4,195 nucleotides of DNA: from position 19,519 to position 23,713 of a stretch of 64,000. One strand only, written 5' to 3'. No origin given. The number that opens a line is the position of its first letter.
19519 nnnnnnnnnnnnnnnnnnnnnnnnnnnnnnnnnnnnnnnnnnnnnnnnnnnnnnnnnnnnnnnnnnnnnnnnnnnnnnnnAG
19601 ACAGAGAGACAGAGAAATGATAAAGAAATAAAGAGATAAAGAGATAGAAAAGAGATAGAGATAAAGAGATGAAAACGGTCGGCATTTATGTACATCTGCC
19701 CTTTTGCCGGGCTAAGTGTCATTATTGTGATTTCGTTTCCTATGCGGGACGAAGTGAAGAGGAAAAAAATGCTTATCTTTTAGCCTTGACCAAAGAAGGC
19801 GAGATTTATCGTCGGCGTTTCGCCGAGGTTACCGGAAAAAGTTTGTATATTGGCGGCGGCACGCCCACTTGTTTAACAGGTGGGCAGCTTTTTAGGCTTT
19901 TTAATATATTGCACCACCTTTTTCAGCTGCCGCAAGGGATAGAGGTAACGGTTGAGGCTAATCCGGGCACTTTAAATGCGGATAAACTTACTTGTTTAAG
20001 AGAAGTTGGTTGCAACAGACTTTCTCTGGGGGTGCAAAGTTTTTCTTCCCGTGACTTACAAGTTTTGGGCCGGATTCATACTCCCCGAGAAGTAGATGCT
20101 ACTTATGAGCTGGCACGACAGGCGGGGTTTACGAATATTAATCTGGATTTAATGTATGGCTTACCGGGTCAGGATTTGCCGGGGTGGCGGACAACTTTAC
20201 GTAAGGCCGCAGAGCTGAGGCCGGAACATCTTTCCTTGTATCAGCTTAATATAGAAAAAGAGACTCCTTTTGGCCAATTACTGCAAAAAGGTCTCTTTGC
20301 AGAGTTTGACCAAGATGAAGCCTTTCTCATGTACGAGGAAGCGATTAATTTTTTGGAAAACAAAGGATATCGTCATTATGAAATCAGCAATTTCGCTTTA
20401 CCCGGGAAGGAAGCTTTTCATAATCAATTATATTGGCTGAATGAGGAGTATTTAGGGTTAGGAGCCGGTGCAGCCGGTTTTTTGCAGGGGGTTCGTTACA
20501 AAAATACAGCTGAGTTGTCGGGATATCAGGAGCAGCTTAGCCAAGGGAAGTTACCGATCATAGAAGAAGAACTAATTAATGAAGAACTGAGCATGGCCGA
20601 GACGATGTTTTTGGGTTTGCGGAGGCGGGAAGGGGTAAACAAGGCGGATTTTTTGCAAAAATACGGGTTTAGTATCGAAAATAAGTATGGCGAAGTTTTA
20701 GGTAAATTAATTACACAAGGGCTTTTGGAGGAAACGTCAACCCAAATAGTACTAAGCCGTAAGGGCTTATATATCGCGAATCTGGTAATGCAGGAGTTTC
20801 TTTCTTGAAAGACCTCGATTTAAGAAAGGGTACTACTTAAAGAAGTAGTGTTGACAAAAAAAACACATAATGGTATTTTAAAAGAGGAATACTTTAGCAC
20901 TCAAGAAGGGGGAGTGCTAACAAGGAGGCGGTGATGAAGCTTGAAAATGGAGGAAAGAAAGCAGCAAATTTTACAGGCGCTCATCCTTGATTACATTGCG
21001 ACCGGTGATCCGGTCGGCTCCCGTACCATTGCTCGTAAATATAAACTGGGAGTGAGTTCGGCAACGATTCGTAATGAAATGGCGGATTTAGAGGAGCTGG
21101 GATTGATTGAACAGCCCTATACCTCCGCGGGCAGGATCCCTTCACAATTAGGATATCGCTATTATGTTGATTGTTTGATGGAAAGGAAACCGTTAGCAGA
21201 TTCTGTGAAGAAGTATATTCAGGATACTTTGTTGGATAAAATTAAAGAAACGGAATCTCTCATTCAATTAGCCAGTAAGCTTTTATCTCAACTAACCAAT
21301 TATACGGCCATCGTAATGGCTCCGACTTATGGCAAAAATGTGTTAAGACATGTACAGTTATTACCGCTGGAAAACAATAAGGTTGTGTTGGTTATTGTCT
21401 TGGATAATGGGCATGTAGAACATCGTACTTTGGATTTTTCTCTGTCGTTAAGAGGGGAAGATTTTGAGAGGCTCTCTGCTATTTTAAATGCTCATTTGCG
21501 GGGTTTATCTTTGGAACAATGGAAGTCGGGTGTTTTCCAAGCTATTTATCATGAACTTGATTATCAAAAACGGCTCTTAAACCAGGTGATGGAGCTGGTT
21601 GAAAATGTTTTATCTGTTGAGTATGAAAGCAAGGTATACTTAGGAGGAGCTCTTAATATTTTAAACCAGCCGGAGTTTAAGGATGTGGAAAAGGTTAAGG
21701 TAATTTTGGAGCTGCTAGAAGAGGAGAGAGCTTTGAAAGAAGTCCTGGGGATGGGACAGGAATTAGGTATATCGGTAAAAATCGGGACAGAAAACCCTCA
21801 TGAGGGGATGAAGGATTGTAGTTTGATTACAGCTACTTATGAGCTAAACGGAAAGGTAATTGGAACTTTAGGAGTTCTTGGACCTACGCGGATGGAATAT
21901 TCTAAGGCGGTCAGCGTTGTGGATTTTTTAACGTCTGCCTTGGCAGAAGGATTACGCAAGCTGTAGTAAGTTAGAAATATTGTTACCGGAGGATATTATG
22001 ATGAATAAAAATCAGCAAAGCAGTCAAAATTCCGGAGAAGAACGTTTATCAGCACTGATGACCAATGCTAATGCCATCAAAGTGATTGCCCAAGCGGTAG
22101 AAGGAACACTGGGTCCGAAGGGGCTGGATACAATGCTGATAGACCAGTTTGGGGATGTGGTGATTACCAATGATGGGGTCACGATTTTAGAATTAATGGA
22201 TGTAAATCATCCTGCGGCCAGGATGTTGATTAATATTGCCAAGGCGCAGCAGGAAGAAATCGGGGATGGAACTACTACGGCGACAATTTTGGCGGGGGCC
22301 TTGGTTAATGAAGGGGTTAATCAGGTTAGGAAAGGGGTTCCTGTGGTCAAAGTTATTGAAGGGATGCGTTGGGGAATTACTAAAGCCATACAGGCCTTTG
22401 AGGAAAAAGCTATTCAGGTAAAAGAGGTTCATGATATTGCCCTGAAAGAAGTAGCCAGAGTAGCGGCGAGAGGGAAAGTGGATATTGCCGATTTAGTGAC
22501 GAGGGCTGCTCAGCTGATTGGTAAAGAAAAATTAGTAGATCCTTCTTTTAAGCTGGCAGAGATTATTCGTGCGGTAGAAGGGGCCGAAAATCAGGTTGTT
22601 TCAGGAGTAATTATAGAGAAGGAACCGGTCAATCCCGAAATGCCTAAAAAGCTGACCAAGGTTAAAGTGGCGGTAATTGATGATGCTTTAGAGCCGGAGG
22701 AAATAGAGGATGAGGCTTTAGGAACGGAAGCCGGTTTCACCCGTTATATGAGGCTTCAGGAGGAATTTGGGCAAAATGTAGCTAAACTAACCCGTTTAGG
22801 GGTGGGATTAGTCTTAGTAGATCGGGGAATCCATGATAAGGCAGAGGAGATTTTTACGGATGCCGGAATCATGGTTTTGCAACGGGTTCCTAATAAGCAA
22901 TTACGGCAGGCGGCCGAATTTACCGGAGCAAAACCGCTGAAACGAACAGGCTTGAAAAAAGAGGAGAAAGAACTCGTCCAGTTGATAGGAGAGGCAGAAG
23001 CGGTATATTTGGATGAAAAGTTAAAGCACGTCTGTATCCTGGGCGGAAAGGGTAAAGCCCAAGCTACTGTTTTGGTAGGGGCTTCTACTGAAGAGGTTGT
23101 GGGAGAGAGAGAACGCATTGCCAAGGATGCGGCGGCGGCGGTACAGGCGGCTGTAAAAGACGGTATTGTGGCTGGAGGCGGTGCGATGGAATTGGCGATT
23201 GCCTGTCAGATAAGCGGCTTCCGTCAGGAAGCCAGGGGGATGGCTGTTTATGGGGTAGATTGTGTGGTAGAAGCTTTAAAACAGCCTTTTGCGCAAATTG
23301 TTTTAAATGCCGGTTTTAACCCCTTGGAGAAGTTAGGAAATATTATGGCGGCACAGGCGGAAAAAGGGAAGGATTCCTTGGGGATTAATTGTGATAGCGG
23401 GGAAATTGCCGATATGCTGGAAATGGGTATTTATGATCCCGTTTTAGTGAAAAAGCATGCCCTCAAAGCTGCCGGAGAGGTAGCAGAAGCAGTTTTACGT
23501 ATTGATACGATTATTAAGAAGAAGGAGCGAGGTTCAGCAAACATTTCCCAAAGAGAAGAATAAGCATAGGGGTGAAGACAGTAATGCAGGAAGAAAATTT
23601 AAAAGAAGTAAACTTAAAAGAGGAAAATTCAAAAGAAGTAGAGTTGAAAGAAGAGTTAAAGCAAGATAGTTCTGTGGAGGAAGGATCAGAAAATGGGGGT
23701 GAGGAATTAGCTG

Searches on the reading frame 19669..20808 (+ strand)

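Call 63: search_protein_families(library=pfam, proteins=[window:19669-20808:+], max_evalue=0.00001)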
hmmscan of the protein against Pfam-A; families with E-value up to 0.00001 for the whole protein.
window:19669-20808:+ (379 aa): 2 families
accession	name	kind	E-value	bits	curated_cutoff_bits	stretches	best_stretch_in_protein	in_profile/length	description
PF04055.27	Radical_SAM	-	4.7e-22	79.4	29.5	1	7-172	1-158/166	Radical SAM superfamily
PF06969.22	HemN_C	-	1.1e-11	45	24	1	309-368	7-66/67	HemN C-terminal domain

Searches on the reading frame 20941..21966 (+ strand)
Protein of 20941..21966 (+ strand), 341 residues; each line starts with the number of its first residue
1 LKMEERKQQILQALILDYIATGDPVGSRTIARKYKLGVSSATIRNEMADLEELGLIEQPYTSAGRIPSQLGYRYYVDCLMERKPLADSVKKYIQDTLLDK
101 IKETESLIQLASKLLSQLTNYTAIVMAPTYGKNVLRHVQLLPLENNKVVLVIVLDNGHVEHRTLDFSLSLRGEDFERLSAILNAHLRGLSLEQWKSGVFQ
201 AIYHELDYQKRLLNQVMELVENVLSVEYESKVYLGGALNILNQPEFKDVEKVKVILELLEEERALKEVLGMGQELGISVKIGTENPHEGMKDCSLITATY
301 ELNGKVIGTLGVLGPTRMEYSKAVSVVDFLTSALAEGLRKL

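Call 63: search_protein_families(library=pfam, proteins=[window:20941-21966:+], max_evalue=0.00001)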
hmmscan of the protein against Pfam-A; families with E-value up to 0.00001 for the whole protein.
window:20941-21966:+ (341 aa): 1 family
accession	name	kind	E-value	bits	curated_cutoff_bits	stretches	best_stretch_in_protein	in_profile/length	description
PF01628.27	HrcA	-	3.3e-70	236.9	22.2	1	105-324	1-215/215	HrcA protein C terminal domain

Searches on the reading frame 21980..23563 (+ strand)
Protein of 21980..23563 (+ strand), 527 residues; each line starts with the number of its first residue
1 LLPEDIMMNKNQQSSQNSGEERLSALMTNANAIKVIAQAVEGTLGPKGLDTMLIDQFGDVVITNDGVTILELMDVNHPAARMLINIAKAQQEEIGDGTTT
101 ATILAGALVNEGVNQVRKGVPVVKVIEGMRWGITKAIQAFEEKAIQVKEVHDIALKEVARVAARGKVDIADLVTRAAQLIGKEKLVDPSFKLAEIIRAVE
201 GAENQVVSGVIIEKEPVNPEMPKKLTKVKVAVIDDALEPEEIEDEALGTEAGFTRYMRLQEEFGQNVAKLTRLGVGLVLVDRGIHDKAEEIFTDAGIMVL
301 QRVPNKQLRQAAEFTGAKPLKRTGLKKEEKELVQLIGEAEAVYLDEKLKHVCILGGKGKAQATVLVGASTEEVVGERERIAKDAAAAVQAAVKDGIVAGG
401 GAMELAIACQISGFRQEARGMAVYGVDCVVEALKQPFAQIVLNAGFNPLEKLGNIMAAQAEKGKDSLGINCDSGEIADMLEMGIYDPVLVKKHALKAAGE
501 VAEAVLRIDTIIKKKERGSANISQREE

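Call 63: search_protein_families(library=pfam, proteins=[window:21980-23563:+], max_evalue=0.00001)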
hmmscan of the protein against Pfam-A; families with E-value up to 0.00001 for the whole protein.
window:21980-23563:+ (527 aa): 1 family
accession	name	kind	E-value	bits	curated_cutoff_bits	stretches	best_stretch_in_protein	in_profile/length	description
PF00118.29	Cpn60_TCP1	-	7.6e-114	381.5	34.3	1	36-515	1-489/490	TCP-1/cpn60 chaperonin family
